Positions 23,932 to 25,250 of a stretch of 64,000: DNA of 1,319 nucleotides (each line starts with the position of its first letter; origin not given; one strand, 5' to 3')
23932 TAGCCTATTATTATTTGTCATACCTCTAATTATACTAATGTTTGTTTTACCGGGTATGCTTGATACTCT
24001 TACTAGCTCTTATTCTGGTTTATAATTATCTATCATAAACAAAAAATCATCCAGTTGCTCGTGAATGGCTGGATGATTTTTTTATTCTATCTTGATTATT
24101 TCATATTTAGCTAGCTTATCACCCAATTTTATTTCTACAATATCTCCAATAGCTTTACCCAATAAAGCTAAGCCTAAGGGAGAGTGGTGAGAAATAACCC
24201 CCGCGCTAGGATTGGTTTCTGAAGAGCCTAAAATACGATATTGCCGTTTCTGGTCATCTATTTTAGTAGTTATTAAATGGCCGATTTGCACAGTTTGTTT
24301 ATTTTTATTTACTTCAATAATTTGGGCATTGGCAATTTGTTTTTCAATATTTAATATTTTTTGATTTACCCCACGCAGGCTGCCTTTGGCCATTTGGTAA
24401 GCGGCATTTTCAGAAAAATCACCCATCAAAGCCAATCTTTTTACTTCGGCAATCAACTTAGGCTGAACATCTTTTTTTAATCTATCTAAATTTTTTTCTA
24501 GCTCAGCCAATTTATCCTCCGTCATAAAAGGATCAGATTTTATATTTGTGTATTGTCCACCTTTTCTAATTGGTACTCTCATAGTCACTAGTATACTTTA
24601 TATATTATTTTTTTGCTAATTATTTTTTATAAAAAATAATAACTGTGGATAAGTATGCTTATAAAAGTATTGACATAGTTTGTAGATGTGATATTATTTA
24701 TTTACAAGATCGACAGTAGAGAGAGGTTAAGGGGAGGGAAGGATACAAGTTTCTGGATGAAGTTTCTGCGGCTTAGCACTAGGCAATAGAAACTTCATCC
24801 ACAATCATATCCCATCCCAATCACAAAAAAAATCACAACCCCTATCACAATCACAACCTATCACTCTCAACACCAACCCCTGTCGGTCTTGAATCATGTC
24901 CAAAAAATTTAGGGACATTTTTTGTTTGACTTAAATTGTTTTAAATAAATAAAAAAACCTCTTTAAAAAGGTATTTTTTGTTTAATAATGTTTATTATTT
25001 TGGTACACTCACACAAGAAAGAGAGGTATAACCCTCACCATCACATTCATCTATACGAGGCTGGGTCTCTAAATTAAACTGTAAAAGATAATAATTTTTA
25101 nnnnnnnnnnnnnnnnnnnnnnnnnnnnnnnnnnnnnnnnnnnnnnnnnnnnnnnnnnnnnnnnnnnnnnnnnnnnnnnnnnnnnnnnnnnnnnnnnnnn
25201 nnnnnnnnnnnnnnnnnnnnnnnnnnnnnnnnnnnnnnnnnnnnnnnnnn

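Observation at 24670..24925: ORF-free GC-rich sRNA candidate with nested helices and a CA-rich tract of repeated AUCACA motifs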

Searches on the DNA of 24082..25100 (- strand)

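Call 4: search_rna_families(source=window, start=24500, end=25100, threshold=evalue, max_evalue=10, show_alignments=5)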
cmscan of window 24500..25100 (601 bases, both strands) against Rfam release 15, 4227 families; matches with E-value up to 10: 12.
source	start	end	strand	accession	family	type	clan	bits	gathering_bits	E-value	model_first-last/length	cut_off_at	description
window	24951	25082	-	RF04180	BTnc231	Gene; sRNA;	-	26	80.4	0.0035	1-154/154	no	Bacteroides sRNA BTnc231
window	24951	25006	-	RF02747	FtrA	Gene; sRNA;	-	20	134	2.6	1-111/111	no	Francisella sRNA A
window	24642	24679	+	RF02544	mt-tmRNA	Gene;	CL00001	19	65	1.8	1-77/77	no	Mitochondrion-encoded tmRNA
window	24752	24803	+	RF03313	mir-1468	Gene; miRNA;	-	18.3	95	1.1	1-86/86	no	mir-1468 microRNA precursor family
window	24862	24978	+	RF02325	TtnuHACA18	Gene; snRNA; snoRNA; HACA-box;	-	17.1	100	7.6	1-130/130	no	Tetrahymena snoRNA TtnuHACA18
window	24750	24805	+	RF03642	MIR5743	Gene; miRNA;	-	15.8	111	6.3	1-81/81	no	MIR5743 microRNA precursor family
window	24747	24806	-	RF04055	mir-1261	Gene; miRNA;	-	15.5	91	6.5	1-82/82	no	mir-1261 microRNA precursor family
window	24734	24821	-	RF00637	mir-276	Gene; miRNA;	-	15.4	62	0.75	1-90/90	no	mir-276 microRNA precursor family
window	24755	24800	+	RF00637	mir-276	Gene; miRNA;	-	15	62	0.99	23-70/90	no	mir-276 microRNA precursor family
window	24723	24826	-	RF01911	MIR2118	Gene; miRNA;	-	13.9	85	6.5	1-170/170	no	MIR2118 microRNA precursor family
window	24723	24845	-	RF02734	Cgb105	Gene; sRNA;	-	12.1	163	5.8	1-134/134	no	Corynebacterium sRNA 105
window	24658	24849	-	RF02350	psRNA6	Gene; sRNA;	-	8.7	60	6.6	1-333/333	no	Nitrosomonas sRNA psRNA6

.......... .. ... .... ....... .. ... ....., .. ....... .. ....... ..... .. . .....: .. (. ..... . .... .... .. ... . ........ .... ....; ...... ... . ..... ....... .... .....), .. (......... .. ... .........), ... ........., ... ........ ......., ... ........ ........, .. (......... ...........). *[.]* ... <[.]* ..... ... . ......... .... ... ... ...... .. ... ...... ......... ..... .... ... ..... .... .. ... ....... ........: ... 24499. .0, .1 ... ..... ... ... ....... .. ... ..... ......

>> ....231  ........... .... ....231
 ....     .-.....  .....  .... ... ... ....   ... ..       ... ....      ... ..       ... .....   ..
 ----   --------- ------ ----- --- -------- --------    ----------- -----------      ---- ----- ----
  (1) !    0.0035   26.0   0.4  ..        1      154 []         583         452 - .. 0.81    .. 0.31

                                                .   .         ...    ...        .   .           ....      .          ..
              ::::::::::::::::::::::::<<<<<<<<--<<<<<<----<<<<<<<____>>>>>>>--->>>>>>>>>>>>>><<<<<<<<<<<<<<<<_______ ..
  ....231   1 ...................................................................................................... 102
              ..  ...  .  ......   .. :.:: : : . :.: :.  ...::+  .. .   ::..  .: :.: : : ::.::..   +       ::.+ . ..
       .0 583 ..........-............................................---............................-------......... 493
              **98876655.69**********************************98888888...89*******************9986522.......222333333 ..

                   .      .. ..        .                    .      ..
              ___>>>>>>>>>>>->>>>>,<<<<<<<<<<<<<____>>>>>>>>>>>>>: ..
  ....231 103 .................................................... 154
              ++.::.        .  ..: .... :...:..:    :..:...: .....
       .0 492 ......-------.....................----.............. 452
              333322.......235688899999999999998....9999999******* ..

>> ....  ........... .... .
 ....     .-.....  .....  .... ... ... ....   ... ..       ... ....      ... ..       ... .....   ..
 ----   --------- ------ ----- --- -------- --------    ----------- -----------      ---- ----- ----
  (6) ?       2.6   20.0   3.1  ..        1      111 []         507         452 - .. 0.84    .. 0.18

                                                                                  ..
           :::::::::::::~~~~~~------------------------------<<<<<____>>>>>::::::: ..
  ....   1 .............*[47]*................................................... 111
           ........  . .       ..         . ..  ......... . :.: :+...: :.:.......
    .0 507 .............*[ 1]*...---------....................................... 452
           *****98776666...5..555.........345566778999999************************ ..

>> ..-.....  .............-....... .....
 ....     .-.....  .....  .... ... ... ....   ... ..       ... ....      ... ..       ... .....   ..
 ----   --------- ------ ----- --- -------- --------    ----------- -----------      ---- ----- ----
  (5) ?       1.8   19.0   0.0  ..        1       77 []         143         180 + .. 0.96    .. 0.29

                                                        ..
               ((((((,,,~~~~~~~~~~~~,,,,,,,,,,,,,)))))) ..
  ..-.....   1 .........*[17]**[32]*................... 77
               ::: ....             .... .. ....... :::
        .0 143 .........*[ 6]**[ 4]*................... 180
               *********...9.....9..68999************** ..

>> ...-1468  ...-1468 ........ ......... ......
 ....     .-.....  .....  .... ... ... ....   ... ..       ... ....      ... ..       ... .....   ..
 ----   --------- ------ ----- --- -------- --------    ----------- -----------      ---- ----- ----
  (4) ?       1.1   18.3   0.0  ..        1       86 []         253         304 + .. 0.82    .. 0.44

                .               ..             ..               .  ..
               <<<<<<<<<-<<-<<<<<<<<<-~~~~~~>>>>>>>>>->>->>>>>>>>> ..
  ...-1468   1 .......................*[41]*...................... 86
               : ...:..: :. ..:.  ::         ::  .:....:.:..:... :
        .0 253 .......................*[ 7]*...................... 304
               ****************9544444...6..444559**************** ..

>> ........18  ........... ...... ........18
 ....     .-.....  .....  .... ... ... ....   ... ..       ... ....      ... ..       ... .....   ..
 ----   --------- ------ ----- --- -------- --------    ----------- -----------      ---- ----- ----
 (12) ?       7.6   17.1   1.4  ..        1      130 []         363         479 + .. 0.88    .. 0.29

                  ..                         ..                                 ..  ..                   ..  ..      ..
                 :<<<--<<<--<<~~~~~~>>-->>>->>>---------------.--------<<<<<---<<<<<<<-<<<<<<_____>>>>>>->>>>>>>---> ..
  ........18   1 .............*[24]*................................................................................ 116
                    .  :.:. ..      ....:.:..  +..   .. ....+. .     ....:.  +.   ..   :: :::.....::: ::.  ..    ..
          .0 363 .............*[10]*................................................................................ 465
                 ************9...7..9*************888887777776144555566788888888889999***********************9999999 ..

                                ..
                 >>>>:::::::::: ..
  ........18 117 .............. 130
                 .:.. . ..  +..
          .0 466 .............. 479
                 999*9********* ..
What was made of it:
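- On 6S RNA (RF00013 and related Rfam models): No 6S hit even at E <= 10 on 24500-25100 (call 4).
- Rfam 6S models give no hit even at E <= 10 over the 601-nt region (call 4).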

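Call 37: search_rna_families(sources=[L130, L128, L127, L124], threshold=gathering)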
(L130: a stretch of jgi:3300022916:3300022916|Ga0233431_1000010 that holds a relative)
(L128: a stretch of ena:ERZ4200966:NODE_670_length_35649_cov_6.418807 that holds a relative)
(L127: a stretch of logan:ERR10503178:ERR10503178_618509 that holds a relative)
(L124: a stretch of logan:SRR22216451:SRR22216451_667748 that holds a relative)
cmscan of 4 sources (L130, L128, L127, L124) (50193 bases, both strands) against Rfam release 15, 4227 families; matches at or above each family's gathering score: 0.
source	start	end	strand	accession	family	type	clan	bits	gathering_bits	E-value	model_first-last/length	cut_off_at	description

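Call 58: build_rna_model(alignment_id=A5, structure=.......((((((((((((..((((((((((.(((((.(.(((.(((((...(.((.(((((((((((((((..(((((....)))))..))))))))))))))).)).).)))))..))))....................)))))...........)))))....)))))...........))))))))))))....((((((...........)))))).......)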
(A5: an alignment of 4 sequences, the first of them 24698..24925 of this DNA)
Model R1 built from alignment A5 (4 sequences, 229 columns); structure: as given.
model positions 227; base pairs 65; branch points 1; effective number of sequences 0.77; information 0.589 bits per position. Calibrated on 0.2 Mb of random sequence (short: E-values are rough).
structure used (alignment columns):
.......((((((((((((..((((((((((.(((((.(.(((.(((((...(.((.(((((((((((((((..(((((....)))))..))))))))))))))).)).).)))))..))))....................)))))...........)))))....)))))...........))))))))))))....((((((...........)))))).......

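Call 60: search_with_rna_model(model_id=R1, sources=[window, L007, L008, L009, L010, L011, L012, L013, L014, L015, L016, L017, L018, L019, L020, L021, L022, L023, L024, L025, L026, L027, L028, L029, L030, L031, L032, L033, L034, L035, L036, L037, L038, L039, L040, L041, L042, L043, L044, L045, L046, L047, L048, L049, L050, L051, L052, L053, L054, L055, L056, L057, L058, L059, L060, L061, L062, L063, L064, L065, L066, L067, L068, L069, L070, L071, L072, L073, L074, L075, L076, L077, L078, L079, L080, L081, L082, L083, L084, L085, L086, L087, L088, L089, L090, L091, L092, L093, L094, L095, L096, L097, L098, L099, L100, L101, L102, L103, L104, L105], max_evalue=10)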
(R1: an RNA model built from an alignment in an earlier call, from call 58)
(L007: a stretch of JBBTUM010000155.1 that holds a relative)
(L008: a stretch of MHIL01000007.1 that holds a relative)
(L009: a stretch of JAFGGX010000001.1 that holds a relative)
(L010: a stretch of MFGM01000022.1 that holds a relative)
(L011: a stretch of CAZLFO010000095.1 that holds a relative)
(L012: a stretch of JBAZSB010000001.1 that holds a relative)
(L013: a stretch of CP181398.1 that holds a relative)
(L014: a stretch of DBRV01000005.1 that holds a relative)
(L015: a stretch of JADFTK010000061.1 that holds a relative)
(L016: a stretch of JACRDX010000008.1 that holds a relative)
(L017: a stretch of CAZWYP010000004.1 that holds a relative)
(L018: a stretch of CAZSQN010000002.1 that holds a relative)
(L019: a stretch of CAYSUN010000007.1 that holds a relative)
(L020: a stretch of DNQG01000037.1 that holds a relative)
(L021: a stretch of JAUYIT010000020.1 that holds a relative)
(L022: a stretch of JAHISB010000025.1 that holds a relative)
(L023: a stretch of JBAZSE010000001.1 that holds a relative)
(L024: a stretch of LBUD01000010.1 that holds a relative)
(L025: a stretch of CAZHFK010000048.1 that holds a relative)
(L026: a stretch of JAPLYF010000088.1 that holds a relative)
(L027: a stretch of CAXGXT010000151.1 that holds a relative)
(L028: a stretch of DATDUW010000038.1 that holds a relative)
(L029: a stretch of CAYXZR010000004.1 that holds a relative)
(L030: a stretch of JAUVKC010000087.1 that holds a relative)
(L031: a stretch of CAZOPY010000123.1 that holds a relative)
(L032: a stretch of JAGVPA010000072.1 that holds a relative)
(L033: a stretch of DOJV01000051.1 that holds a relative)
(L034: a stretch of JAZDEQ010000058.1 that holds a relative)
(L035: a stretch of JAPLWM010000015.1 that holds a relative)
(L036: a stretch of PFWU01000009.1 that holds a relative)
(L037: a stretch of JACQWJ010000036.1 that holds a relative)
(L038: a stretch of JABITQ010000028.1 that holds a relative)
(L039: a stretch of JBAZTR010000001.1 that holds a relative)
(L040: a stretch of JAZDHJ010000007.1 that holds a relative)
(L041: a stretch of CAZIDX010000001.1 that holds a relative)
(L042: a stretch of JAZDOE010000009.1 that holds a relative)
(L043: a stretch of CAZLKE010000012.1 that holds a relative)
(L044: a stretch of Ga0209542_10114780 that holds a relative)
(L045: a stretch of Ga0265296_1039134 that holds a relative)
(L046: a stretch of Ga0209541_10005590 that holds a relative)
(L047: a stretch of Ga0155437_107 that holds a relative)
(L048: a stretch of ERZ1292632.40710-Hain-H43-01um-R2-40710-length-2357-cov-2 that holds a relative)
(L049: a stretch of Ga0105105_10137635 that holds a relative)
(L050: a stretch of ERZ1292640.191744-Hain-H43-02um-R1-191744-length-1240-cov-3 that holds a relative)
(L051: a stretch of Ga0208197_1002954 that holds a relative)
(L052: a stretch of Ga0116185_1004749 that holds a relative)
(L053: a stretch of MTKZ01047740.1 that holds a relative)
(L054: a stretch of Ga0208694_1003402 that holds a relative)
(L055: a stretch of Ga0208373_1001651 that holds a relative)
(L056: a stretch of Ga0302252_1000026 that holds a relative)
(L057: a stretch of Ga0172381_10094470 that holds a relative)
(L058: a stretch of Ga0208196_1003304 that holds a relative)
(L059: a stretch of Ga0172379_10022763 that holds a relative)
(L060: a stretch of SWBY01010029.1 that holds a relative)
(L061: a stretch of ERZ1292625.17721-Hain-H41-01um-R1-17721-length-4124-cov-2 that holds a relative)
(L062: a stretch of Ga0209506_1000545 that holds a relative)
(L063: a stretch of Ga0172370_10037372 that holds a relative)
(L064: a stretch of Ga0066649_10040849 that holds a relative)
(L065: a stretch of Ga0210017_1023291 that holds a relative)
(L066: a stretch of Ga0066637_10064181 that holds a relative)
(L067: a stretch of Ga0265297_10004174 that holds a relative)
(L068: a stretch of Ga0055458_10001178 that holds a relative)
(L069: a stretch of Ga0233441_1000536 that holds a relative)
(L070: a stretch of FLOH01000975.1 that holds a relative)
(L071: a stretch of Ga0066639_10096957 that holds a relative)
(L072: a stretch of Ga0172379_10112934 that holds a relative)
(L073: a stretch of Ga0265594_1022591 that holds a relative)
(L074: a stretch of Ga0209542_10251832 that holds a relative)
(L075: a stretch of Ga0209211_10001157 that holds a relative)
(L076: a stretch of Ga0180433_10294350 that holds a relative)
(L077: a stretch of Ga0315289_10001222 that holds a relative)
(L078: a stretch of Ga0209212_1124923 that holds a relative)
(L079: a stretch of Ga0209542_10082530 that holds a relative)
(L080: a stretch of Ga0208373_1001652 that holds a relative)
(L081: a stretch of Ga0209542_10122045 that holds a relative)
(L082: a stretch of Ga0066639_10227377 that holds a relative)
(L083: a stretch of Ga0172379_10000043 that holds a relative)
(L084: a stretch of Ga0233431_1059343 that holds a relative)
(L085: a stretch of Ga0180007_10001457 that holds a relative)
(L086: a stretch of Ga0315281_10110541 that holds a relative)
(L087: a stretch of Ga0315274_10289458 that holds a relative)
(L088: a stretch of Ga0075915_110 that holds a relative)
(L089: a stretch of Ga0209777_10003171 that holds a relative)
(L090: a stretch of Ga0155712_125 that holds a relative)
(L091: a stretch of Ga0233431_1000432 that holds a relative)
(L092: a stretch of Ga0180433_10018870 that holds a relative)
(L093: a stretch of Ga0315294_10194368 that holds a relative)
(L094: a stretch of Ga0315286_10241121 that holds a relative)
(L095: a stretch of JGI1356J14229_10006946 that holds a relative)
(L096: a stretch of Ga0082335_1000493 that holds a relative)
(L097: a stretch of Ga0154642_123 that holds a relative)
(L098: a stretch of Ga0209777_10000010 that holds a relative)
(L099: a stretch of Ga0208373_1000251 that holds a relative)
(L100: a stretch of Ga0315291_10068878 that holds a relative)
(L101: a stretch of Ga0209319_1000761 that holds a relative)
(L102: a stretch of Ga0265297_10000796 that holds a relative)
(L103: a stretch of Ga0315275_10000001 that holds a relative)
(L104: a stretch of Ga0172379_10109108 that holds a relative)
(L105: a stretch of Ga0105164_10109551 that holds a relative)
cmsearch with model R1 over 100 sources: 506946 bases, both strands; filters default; matches with E-value up to 10: 6.
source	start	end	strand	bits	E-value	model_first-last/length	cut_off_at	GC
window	24698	24925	+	282.2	3.4e-49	1-227/227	no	0.4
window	24636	24854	-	40.5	4.1e-05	1-227/227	no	0.36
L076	990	1064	-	17.7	0.6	1-227/227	no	0.29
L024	4754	4821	-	13.9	3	1-227/227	no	0.24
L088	4453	4520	-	13.9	3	1-227/227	no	0.24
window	5203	5258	-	12.1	6.2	1-227/227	no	0.29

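Call 61: search_with_rna_model(model_id=R1, sources=[L106, L107, L108, L109, L110, L111, L112, L113, L114, L115, L116, L117, L118, L119, L120, L121, L122, L123, L127, L128, L129, L130], max_evalue=10)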
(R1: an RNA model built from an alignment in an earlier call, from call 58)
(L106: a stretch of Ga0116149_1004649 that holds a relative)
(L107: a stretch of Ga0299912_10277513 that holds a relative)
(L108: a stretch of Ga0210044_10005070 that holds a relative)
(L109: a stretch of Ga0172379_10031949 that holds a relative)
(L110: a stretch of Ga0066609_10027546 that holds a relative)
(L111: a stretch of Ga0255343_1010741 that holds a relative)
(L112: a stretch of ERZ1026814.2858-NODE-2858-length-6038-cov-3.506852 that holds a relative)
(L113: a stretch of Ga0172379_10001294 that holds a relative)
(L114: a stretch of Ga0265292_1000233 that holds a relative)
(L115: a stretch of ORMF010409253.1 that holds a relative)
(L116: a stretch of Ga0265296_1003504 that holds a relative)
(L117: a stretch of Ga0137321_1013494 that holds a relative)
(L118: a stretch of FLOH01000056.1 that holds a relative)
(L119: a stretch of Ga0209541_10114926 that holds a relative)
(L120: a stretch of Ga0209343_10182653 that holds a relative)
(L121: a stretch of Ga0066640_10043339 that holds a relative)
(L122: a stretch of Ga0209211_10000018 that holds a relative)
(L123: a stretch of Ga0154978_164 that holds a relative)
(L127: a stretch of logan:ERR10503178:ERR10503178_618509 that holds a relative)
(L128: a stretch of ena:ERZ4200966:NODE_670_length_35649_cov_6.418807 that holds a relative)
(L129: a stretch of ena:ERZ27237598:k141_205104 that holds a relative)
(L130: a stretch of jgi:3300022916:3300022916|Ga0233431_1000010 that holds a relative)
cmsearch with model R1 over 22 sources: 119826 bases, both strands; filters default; matches with E-value up to 10: 3.
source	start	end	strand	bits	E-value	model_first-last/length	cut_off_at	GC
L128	11813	11875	-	10.3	3.2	1-227/227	no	0.24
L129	2611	2673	-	10.3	3.2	1-227/227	no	0.24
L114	4162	4249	+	8.9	5.7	1-227/227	no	0.48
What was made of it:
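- This RNA is absent from the greA neighbourhood of relatives with GreA <=70% identity, and the covariance model finds nothing in 121 loci (calls 60, 61).
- Tried and rejected: It found no further copy in the window or in 121 loci (calls 58, 60, 61).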
